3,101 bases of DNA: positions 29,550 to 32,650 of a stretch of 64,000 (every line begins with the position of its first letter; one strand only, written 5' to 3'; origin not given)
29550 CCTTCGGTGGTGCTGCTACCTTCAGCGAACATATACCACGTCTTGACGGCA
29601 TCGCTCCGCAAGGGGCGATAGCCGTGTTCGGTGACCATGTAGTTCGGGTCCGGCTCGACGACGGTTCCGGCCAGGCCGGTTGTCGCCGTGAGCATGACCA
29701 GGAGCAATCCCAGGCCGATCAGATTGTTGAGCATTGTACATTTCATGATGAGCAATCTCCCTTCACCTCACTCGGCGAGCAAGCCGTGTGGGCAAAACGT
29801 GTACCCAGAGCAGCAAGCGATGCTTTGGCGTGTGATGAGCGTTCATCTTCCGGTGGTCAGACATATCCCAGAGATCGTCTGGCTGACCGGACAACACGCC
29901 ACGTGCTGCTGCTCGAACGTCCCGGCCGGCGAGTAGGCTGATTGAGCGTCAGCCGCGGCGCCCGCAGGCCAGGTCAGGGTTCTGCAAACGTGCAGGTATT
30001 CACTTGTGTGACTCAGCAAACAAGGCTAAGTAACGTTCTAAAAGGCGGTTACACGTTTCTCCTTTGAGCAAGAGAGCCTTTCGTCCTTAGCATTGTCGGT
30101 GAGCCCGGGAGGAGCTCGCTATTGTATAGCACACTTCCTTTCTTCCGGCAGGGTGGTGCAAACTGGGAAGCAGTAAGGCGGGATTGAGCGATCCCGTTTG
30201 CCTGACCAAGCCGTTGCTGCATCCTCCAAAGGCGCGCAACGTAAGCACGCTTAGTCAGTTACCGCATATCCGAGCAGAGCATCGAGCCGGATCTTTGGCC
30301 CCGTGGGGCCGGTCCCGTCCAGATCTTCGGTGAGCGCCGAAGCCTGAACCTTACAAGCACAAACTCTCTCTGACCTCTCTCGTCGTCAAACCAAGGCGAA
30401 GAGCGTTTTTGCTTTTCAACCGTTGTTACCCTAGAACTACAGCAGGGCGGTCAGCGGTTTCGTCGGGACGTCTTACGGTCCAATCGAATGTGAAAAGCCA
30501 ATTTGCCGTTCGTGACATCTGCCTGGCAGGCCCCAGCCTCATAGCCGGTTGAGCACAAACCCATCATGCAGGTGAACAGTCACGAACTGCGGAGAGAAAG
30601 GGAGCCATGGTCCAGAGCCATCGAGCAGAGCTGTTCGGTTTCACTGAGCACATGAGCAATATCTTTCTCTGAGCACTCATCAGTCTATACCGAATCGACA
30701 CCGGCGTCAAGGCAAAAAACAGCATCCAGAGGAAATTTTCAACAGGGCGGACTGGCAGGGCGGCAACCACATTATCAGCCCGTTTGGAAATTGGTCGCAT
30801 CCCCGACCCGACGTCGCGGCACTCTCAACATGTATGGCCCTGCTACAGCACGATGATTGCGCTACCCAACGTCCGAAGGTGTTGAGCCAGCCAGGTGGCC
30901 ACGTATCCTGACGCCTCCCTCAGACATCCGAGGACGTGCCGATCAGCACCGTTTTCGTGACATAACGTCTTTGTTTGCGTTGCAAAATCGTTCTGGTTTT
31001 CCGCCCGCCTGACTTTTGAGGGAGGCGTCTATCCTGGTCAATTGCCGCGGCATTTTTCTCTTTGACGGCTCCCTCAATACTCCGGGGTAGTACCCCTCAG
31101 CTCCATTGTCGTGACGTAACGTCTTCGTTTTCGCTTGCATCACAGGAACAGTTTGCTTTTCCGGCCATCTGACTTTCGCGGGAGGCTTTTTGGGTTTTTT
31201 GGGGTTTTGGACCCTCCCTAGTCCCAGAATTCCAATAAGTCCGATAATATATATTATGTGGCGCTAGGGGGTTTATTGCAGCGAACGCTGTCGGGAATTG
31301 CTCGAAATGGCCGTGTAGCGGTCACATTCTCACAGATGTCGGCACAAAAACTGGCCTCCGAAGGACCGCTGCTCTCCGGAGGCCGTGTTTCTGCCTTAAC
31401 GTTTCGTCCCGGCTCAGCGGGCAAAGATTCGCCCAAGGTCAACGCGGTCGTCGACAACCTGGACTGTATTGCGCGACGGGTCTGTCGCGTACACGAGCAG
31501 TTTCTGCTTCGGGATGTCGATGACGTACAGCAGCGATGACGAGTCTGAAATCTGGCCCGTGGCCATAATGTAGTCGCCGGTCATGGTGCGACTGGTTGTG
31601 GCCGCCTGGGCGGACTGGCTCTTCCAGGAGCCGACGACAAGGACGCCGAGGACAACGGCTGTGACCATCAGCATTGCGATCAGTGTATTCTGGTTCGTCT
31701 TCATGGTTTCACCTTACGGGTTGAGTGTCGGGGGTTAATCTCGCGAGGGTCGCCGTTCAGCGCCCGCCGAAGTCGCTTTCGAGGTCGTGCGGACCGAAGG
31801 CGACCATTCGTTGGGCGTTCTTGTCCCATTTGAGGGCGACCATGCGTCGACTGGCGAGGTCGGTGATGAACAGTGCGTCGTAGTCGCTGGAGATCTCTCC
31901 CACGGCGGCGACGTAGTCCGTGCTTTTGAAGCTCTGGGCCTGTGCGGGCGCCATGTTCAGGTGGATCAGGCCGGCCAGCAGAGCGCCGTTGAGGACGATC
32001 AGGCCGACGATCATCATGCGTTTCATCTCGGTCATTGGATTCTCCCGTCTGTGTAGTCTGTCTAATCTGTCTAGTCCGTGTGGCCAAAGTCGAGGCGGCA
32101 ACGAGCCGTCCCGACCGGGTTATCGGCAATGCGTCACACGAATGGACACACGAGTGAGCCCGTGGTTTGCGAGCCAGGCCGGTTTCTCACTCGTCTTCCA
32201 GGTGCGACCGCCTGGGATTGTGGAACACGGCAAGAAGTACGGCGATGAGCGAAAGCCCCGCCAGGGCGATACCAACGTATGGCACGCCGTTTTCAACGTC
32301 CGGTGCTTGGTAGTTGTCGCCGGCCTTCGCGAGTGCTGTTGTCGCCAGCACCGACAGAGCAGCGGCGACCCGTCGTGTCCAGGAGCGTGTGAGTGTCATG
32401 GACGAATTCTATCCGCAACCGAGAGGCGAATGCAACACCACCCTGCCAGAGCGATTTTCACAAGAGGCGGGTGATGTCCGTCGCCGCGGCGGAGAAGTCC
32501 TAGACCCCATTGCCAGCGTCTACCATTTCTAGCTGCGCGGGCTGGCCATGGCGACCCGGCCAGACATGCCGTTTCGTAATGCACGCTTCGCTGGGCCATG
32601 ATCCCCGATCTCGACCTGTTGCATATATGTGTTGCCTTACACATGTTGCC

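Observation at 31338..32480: Tandem paralogous ~90-aa secreted proteins plus a small anchored protein forming a terminator-delimited mini-operon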

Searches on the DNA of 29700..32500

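Call 74: search_rna_families(source=window, start=29700, end=32500, threshold=evalue, max_evalue=1)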
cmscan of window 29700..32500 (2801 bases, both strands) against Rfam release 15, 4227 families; matches with E-value up to 1: 1.
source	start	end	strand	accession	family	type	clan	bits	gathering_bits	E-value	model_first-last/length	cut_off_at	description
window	32336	32362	-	RF02979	freshwater-1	Gene; sRNA;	-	19.6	72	0.43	12-35/62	no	freshwater-1 RNA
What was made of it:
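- Tried and rejected: At E<=1 over 29700-32500 there was only one chance-level hit (call 74).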
